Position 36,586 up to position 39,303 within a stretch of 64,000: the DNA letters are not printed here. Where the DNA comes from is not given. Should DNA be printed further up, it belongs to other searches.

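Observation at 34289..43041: Nine-gene same-strand cell-envelope polysaccharide operon containing a flippase-kinase fusion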

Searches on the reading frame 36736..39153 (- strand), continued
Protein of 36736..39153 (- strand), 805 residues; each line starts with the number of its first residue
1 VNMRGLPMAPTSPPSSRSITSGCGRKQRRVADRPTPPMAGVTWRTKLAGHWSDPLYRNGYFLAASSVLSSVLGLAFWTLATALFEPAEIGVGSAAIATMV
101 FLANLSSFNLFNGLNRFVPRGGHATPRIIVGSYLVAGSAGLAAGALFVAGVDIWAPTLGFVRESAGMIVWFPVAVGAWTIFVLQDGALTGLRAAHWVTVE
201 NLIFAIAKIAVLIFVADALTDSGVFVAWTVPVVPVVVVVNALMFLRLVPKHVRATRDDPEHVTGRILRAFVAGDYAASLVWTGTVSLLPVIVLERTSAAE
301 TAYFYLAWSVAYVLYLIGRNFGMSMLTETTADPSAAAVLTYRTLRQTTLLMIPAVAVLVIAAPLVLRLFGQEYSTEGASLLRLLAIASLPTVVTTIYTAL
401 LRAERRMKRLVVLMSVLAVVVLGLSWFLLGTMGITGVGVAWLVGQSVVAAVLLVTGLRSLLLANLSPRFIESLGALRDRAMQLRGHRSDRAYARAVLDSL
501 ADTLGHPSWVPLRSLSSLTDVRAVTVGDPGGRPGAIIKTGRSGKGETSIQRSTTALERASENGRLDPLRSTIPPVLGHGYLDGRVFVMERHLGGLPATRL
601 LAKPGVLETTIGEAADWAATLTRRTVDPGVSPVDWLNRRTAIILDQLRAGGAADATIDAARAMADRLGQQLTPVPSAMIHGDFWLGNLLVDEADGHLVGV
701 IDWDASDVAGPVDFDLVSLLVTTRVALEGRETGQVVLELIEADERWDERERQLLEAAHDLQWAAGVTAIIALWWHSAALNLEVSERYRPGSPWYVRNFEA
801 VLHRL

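Call 31: search_solved_structures(query=A2, max_evalue=1)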
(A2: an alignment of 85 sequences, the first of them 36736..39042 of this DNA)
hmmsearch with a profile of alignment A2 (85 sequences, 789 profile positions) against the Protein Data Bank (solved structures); distinct sequences matched with E-value up to 1: 61 (the best 60 are shown).
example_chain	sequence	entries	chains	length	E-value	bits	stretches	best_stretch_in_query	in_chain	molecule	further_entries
8v3v_A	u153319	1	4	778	1.9e-10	42.9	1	558-703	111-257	Acyl-Coenzyme A dehydrogenase family, member 11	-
8v3u_A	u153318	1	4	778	5e-09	38.2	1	558-703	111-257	Acyl-Coenzyme A dehydrogenase family, member 11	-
4h05_A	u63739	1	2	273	9.4e-09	37.3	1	542-687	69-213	Aminoglycoside-O-phosphotransferase VIII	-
5igh_A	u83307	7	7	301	1.9e-08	36.3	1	503-702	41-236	Macrolide 2'-phosphotransferase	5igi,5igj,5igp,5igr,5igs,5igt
6fuc_A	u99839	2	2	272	2.4e-07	32.6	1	548-707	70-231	Aminoglycoside phosphotransferase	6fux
7f0a_A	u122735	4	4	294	6.5e-07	31.2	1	512-694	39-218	Capreomycin phosphotransferase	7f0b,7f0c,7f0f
3dxp_A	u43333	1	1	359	7.3e-07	31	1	552-689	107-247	putative acyl-CoA dehydrogenase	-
4dta_A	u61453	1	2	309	1.3e-06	30.1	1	510-701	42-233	APH(2'')-Id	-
4dtb_A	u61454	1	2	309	1.7e-06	29.8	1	510-701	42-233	APH(2'')-Id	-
3n4v_A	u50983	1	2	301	1.8e-06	29.8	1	510-701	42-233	APH(2'')-Id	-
3sg8_A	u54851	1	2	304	1.8e-06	29.7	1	510-701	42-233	APH(2'')-Id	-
3sgc_A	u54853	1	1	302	1.8e-06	29.7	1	510-701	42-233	APH(2'')-Id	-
3n4t_A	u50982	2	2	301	1.8e-06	29.7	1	510-701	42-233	APH(2'')-Id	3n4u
3sg9_A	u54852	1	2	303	1.8e-06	29.7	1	510-701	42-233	APH(2'')-Id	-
6cd7_A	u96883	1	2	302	1.8e-06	29.7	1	510-701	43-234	APH(2'')-Id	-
4r77_B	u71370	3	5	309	0.0085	17.6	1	633-713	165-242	Choline kinase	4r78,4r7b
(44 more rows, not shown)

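Call 33: predict_structure(alignment_id=A2)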
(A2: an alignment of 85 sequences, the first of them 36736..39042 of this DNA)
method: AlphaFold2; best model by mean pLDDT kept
length: 768 residues; sequences in the alignment: 85
mean_pLDDT: 94.3   pTM: 0.86
mean pLDDT of the five models: 94.3, 93.3, 92.6, 92.5, 92.5
residues with pLDDT >= 90: 656; 70-90: 108; 50-70: 2; < 50: 2
segments of 3 or more residues with pLDDT < 50: none
pLDDT, mean of each block of 10 residues (from residue 1): 73 92 90 94 97 97 97 91 94 97 98 97 95 98 96 91 94 95 92 97 97 95 86 87 94 97 98 97 93 89 95 97 98 98 99 98 94 96 97 98 98 96 88 86 86 95 86 91 91 94 92 96 96 96 95 96 95 98 97 95 97 93 97 97 97 97 96 97 96 93 93 96 97 97 89 90 92
secondary structure, 60 per line:
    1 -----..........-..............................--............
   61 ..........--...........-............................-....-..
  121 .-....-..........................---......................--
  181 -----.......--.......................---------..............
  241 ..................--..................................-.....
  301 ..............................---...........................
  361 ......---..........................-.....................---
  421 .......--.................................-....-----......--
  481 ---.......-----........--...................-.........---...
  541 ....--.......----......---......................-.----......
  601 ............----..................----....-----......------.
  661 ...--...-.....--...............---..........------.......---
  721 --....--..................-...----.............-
elements in order (helices of 4 or more, strands of 3 or more residues): H6-15 H17-46 H49-70 H73-83 H85-112 H114-117 H123-126 H128-153 H157-178 H186-192 H195-217 H227-258 H261-294 H296-330 H334-366 H370-395 H397-417 H421-427 H430-462 H464-467 E473-478 E484-490 E496-503 H506-524 H526-534 E538-544 E547-553 H560-563 H567-588 H595-612 H617-634 E639-642 E651-653 E660-663 E670-674 H677-691 H695-704 H711-717 H723-726 H729-746 H755-767

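Call 37: fold_search(model_id=the predicted structure, library=pdb)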
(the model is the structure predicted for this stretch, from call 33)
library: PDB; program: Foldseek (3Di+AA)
matches with E <= 10: 1722; with E <= 0.001: 125
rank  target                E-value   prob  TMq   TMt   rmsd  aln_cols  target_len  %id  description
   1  9g9n_A                5.4e-08  1.00  0.46  0.81   3.9       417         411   14  Lipid III flippase WzxE with NB10 and NB7 nanobodies in inward-facing conformation - crystal 1 (released 2025-01-22)
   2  9g9p_A                6.1e-08  1.00  0.43  0.76   4.2       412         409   14  Lipid III flippase WzxE with NB10 and NB7 nanobodies in inward-facing conformation - crystal 2 (released 2025-01-22)
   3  6fhz                  8.5e-08  1.00  0.43  0.72   5.4       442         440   14  Inward-facing conformation of a multidrug resistance MATE family transporter of the MOP superfamily. (released 2019-05-08)
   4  3wbn_A                1.7e-07  1.00  0.40  0.63   6.0       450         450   14  Crystal structure of MATE in complex with MaL6 (released 2013-06-12)
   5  6nc6_A                5.8e-07  1.00  0.41  0.65   5.6       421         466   12  Lipid II flippase MurJ, inward closed conformation (released 2019-04-17)
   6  3vvo                  7.4e-07  1.00  0.40  0.62   6.4       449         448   15  Crystal structure of MATE in the bent conformation (released 2013-04-03)
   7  3w4t                  7.7e-07  1.00  0.37  0.59   7.2       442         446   16  Crystal structure of MATE P26A mutant (released 2013-04-03)
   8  6hfb_D                9.8e-07  1.00  0.41  0.64   5.9       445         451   14  Outward-facing conformation of a multidrug resistance MATE family transporter of the MOP superfamily. (released 2019-06-12)
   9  4mlb_A                1.3e-06  1.00  0.40  0.63   6.1       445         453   15  Reverse polarity of binding pocket suggests different function of a MOP superfamily transporter from Pyrococcus furios (released 2013-09-25)
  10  4mlb_C                1.8e-06  1.00  0.43  0.68   5.5       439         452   14  Reverse polarity of binding pocket suggests different function of a MOP superfamily transporter from Pyrococcus furios (released 2013-09-25)
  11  3vvr_A                1.9e-06  1.00  0.38  0.61   6.8       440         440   15  Crystal structure of MATE in complex with MaD5 (released 2013-04-03)
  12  3vvs_A                2.4e-06  1.00  0.37  0.59   7.1       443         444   15  Crystal structure of MATE in complex with MaD3S (released 2013-04-03)
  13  6hfb_B                2.6e-06  1.00  0.39  0.61   6.7       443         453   15  Outward-facing conformation of a multidrug resistance MATE family transporter of the MOP superfamily. (released 2019-06-12)
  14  6hfb_C                3.2e-06  1.00  0.41  0.65   5.9       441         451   15  Outward-facing conformation of a multidrug resistance MATE family transporter of the MOP superfamily. (released 2019-06-12)
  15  6nc8                  3.4e-06  1.00  0.40  0.62   6.2       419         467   13  Lipid II flippase MurJ, inward occluded conformation (released 2019-04-17)
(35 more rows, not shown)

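Call 42: search_dna_similar(query=window:36736-39042:-, collection=plasmids, mode=protein, max_rows=15)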
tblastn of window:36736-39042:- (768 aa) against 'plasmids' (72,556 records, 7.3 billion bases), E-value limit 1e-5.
Records with a match: 6; places in all: 6; records where one place covers at least 80% of the query: 1.
Best place of each record, by identity: <60% 6.
By first word of the organism name: Ensifer 1; Shinella 1; Sinorhizobium 1; Nonomuraea 1; Pseudonocardia 1; Rhizobium 1.
By predicted mobility (MOB-suite, as given by PLSDB): non-mobilizable 3; conjugative 2; mobilizable 1.
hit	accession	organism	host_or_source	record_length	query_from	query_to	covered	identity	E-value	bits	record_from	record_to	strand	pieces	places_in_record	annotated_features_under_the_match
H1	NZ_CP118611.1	Ensifer adhaerens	Pure isolate,Rhizosphere of Cyperus ...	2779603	10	765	98%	29.5%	3e-34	149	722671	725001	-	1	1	none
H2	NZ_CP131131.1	Shinella zoogloeoides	isolate,Activated charcoal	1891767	15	765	69%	35.5%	4e-28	194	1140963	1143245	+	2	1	none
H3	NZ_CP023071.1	Sinorhizobium fredii CCBAU 83666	G.max,nodule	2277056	16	765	53%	37.6%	2e-24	179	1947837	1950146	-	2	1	record has no annotation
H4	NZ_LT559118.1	Nonomuraea gerenzanensis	-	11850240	9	412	53%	34.7%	4e-28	129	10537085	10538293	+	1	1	none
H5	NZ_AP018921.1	Pseudonocardia autotrophica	-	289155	16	412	52%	35.0%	2e-22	111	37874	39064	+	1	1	hypothetical protein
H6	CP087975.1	Rhizobium sp. RCAM05350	cell culture,fouling of walls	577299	118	285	22%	36.0%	3e-14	85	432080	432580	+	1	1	hypothetical protein (x2)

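Call 43: get_annotated_region(hit=H1, flank=9000)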
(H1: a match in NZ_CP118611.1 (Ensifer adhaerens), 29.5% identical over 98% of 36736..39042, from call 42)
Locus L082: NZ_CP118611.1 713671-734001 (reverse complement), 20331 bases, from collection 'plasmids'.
description: Ensifer adhaerens strain CTYH.Ch1 plasmid pCTYH.Ch1_1, complete sequence
organism: Ensifer adhaerens (NCBI taxid 106592)
taxonomy: Bacteria; Pseudomonadota; Alphaproteobacteria; Hyphomicrobiales; Rhizobiaceae; Ensifer; Ensifer adhaerens
host: -; source: Pure isolate,Rhizosphere of Cyperus brevifolius; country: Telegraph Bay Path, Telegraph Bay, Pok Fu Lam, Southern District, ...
typing (MOB-suite, as given by PLSDB): conjugative; relaxase MOBQ; mating-pair formation MPF_T
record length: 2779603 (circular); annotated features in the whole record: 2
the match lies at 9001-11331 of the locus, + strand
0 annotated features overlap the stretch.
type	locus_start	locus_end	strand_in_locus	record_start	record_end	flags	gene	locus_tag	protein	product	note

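Call 45: get_annotated_region(hit=H5, flank=8000)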
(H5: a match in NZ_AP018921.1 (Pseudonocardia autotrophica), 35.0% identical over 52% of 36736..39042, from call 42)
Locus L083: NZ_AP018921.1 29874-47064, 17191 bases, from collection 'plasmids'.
description: Pseudonocardia autotrophica strain NBRC 12743 plasmid pPA12743CP, complete sequence
organism: Pseudonocardia autotrophica (NCBI taxid 2074)
taxonomy: Bacteria; Actinomycetota; Actinomycetes; Pseudonocardiales; Pseudonocardiaceae; Pseudonocardia; Pseudonocardia autotrophica
host: -; source: -; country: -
typing (MOB-suite, as given by PLSDB): mobilizable; relaxase MOBF
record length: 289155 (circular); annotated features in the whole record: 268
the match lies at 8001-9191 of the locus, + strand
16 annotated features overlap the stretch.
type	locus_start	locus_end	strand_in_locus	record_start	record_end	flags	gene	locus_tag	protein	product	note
CDS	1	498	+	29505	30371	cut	-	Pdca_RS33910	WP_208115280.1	glycosyltransferase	-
CDS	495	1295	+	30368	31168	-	-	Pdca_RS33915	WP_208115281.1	polysaccharide deacetylase family protein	GO:0005975 - carbohydrate metabolic process [Evidence IEA]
CDS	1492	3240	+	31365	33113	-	-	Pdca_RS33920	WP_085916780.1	hypothetical protein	-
CDS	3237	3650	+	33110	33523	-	-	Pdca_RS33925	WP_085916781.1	hypothetical protein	-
CDS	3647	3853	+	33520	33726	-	-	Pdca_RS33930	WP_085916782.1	hypothetical protein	-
CDS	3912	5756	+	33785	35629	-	-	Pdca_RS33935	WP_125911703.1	aminotransferase class I/II-fold pyridoxal phosphate-dependent enzyme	GO:0009058 - biosynthetic process [Evidence IEA]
CDS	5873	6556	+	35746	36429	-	-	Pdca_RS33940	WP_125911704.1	hypothetical protein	-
CDS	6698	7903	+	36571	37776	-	-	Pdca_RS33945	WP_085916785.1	hypothetical protein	-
CDS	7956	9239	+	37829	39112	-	-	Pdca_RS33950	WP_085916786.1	hypothetical protein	-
CDS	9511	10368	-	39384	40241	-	-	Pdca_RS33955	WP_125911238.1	IS5 family transposase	-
CDS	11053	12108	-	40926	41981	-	-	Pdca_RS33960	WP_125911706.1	prolipoprotein diacylglyceryl transferase family protein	GO:0042158 - lipoprotein biosynthetic process [Evidence IEA]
CDS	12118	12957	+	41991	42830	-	-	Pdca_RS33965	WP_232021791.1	IS5 family transposase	-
CDS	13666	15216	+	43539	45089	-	-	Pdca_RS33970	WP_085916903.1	multicopper oxidase family protein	-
CDS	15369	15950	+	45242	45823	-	-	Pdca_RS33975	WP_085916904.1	L,D-transpeptidase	-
CDS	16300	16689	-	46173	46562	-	-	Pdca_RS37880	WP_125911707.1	hypothetical protein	-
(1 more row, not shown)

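Call 50: find_encoding_contigs(protein=P0055, flank=10000, max_places=1)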
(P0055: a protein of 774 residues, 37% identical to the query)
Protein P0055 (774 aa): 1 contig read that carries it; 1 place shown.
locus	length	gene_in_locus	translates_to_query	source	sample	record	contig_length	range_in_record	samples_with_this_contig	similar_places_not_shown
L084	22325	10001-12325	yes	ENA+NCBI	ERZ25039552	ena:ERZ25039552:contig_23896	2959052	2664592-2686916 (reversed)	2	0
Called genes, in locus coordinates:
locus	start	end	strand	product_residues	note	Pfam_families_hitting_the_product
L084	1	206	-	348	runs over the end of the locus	-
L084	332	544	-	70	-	-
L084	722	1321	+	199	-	PF01656:CbiA, PF07015:VirC1, PF09140:MipZ (faint), PF10609:ParA (weak), PF13614:AAA_31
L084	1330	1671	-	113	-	-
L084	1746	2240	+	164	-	PF01475:FUR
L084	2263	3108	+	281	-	-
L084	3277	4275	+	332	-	-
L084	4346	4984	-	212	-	PF01965:DJ-1_PfpI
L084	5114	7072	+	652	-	PF13622:4HBT_3, PF02515:CoA_transf_3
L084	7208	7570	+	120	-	-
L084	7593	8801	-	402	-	PF05721:PhyH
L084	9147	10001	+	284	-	PF02388:FemAB (faint), PF13480:Acetyltransf_6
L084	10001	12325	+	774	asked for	PF01636:APH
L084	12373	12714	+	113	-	PF02467:Whib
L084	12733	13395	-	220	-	PF00254:FKBP_C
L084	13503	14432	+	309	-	PF00056:Ldh_1_N, PF02866:Ldh_1_C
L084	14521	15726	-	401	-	PF01266:DAO, PF13450:NAD_binding_8 (weak)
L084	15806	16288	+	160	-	PF02627:CMD (weak)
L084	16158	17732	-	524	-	PF03706:LPG_synthase_TM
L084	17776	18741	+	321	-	-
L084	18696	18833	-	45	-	-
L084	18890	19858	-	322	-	PF00248:Aldo_ket_red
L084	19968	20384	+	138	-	PF04075:F420H2_quin_red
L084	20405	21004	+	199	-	-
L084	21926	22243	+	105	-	PF05726:Pirin_C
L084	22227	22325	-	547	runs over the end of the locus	PF00501:AMP-binding, PF13193:AMP-binding_C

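Call 51: find_encoding_contigs(protein=P0026, flank=10000, max_places=1)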
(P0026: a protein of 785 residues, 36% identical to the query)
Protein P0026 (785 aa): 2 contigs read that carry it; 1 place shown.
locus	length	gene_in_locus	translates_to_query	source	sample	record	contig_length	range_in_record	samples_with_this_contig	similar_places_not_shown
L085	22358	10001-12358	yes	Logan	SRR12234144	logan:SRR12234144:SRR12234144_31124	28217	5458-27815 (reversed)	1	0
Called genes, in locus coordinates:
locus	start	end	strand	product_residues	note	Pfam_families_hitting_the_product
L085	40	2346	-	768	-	PF10282:Lactonase (weak), PF08450:SGL (faint), PF21419:RoxA-like_Cyt-c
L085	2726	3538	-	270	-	PF12146:Hydrolase_4 (weak), PF00561:Abhydrolase_1, PF00975:Thioesterase (weak)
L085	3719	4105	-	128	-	PF08818:DUF1801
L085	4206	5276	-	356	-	PF03734:YkuD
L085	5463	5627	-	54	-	-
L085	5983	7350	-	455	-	PF13676:TIR_2, PF03781:FGE-sulfatase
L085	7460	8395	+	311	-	PF01807:Zn_ribbon_DnaG (faint)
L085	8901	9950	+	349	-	PF13480:Acetyltransf_6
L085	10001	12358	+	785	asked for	PF01636:APH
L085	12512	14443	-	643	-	-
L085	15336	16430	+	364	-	PF13641:Glyco_tranf_2_3, PF00535:Glycos_transf_2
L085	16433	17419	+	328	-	PF00535:Glycos_transf_2, PF13641:Glyco_tranf_2_3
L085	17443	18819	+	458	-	PF13506:Glyco_transf_21, PF00535:Glycos_transf_2, PF10111:Glyco_tranf_2_2 (weak), PF13641:Glyco_tranf_2_3, PF13632:Glyco_trans_2_3 (weak)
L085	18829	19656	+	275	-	PF01522:Polysacc_deac_1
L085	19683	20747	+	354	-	PF02388:FemAB (faint), PF13480:Acetyltransf_6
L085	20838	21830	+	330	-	PF03935:SKN1_KRE6_Sbg1, PF00722:Glyco_hydro_16, PF03935:SKN1_KRE6_Sbg1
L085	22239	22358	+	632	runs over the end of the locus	-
